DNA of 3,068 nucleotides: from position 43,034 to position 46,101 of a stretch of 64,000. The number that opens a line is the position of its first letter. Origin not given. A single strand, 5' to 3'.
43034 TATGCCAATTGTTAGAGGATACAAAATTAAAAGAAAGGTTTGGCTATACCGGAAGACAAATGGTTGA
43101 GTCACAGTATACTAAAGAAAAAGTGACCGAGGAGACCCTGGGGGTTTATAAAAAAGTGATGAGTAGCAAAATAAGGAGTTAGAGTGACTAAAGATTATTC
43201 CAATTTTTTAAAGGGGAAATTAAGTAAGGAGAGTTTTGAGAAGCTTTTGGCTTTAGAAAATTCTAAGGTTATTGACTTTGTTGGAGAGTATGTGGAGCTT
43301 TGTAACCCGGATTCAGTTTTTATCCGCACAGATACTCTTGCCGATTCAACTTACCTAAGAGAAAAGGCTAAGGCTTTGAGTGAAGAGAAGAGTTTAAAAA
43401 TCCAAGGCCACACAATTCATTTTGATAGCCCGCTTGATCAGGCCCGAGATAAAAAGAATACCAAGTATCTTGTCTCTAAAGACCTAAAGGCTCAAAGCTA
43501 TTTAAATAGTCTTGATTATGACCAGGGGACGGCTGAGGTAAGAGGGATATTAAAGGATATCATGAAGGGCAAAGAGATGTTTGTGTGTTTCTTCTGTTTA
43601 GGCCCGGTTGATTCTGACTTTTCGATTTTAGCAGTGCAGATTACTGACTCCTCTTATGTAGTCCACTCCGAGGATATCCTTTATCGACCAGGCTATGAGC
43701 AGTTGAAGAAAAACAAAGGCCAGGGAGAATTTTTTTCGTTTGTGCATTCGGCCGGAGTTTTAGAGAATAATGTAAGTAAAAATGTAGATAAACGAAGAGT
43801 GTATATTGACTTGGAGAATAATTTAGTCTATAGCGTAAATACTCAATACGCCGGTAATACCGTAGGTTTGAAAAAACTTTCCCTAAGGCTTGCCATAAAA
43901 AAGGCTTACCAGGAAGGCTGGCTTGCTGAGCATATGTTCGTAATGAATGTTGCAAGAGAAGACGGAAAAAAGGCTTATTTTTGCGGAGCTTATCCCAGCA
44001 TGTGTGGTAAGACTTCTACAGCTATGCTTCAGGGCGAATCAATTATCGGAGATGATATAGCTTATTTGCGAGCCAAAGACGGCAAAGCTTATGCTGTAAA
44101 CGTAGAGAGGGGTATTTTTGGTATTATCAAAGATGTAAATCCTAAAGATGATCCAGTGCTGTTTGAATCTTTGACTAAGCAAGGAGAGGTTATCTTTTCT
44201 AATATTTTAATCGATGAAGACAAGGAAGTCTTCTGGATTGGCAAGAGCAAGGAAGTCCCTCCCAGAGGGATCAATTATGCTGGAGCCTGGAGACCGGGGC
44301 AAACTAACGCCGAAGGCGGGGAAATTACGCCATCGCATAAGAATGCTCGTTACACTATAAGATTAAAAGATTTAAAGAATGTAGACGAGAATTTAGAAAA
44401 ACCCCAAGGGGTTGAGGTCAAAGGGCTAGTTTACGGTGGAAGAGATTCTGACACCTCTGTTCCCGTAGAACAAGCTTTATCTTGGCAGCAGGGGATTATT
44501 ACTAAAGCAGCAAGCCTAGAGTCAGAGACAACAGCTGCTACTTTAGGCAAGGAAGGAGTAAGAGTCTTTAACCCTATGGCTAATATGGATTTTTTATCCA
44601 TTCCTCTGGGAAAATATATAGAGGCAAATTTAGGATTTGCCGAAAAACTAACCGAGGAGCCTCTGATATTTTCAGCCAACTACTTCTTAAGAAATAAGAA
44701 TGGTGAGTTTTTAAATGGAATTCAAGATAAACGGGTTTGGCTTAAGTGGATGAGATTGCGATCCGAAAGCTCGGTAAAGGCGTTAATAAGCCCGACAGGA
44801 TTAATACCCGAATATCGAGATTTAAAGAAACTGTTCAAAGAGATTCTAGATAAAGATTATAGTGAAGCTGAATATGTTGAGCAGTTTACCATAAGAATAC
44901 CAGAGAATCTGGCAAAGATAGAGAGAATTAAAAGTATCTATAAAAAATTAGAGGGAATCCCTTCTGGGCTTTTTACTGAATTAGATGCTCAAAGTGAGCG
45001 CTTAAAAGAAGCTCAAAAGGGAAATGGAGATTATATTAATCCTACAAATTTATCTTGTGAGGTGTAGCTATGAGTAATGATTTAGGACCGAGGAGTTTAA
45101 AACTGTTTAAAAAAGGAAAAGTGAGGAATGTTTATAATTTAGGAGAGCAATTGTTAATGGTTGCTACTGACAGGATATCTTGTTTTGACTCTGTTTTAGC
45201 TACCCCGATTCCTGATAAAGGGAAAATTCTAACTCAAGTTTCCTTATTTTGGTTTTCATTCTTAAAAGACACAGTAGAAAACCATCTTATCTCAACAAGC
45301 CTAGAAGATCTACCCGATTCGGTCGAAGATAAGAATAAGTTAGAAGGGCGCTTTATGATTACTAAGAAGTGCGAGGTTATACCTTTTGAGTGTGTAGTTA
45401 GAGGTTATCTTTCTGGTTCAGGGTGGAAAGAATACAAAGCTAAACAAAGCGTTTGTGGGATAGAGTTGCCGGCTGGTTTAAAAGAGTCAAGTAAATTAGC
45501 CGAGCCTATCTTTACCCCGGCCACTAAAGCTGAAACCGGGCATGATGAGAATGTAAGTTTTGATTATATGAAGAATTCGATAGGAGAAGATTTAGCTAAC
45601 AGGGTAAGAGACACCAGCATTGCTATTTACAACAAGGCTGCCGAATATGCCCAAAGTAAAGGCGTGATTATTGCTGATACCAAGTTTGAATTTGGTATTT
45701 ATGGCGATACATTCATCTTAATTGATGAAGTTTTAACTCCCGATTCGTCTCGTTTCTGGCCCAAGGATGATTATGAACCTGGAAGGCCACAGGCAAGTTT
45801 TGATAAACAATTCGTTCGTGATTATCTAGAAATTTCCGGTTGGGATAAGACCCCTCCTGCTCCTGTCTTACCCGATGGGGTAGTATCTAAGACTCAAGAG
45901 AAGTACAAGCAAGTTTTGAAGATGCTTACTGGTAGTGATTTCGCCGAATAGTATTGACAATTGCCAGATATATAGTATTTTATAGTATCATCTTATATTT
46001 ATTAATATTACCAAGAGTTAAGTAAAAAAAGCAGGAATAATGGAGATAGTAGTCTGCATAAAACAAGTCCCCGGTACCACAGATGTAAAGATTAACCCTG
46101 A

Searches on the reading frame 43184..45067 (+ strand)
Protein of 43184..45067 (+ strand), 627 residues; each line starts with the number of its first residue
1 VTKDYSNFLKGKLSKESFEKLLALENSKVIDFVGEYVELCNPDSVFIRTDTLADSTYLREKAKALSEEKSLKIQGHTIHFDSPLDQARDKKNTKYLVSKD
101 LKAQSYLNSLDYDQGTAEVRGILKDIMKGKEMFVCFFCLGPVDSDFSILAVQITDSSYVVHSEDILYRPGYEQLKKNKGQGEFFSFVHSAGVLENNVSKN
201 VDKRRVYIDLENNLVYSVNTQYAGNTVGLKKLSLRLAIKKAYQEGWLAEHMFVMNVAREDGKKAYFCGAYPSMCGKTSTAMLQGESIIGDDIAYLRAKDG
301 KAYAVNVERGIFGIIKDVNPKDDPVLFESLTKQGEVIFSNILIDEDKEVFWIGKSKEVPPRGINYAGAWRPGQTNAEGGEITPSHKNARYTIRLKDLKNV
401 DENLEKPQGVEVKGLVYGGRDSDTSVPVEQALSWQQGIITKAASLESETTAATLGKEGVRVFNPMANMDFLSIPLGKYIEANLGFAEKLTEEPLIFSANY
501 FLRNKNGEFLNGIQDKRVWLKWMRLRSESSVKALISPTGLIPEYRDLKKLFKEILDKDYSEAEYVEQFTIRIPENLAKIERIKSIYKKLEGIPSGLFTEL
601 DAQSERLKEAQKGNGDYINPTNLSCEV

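Call 4: search_protein_families(library=pfam, proteins=[window:43184-45067:+])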
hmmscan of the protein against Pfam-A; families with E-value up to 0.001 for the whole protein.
window:43184-45067:+ (627 aa): 3 families
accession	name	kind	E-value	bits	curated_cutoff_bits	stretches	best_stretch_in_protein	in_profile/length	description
PF00821.23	PEPCK_GTP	-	1.3e-105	353.6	23.8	1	246-606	1-357/357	Phosphoenolpyruvate carboxykinase C-terminal P-loop domain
PF17297.7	PEPCK_N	-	4.5e-62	210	23.8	1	31-241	1-217/218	Phosphoenolpyruvate carboxykinase N-terminal domain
PF01293.25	PEPCK_ATP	-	1.8e-08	34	26.5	1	118-348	73-289/465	Phosphoenolpyruvate carboxykinase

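Call 5: search_protein_families(library=ncbifam, proteins=[window:43184-45067:+])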
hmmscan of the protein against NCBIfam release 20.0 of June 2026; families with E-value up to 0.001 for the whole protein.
window:43184-45067:+ (627 aa): 1 family
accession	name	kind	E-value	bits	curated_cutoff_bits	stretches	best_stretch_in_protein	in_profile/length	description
NF003253.0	PRK04210.1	equivalog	2.2e-189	630.7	504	1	10-611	4-611/612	phosphoenolpyruvate carboxykinase (GTP)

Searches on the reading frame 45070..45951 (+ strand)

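Call 4: search_protein_families(library=pfam, proteins=[window:45070-45951:+])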
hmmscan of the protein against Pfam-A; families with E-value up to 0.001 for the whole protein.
window:45070-45951:+ (293 aa): 1 family
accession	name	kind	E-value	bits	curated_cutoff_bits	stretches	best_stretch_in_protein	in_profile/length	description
PF01259.24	SAICAR_synt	-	1.4e-76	257.8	20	1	13-262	2-230/233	SAICAR synthetase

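Call 5: search_protein_families(library=ncbifam, proteins=[window:45070-45951:+])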
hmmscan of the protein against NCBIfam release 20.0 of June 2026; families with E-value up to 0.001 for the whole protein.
window:45070-45951:+ (293 aa): 7 families
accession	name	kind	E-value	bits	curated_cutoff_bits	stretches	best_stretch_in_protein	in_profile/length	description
NF010568.0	PRK13961.1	equivalog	1.5e-128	428.2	251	1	9-291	12-296/297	phosphoribosylaminoimidazolesuccinocarboxamide synthase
NF009251.0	PRK12607.1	equivalog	1.2e-73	247.7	371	1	10-292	16-293/315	phosphoribosylaminoimidazolesuccinocarboxamide synthase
TIGR00081.1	purC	equivalog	3.9e-66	223.3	189.9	1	14-288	9-271/279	phosphoribosylaminoimidazolesuccinocarboxamide synthase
NF010564.0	PRK13959.1-1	subfamily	5.5e-34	117.6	459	1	11-290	2-293/294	phosphoribosylaminoimidazolesuccinocarboxamide synthase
NF010567.0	PRK13960.1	equivalog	2.2e-25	89.2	581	1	17-239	45-280/367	phosphoribosylaminoimidazolesuccinocarboxamide synthase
TIGR02735.1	purC_vibrio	equivalog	1.7e-22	79.8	394.2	2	17-154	44-175/365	phosphoribosylaminoimidazolesuccinocarboxamide synthase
NF010566.0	PRK13959.1-4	equivalog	0.00045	19.5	546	0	100-230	118-247/339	phosphoribosylaminoimidazolesuccinocarboxamide synthase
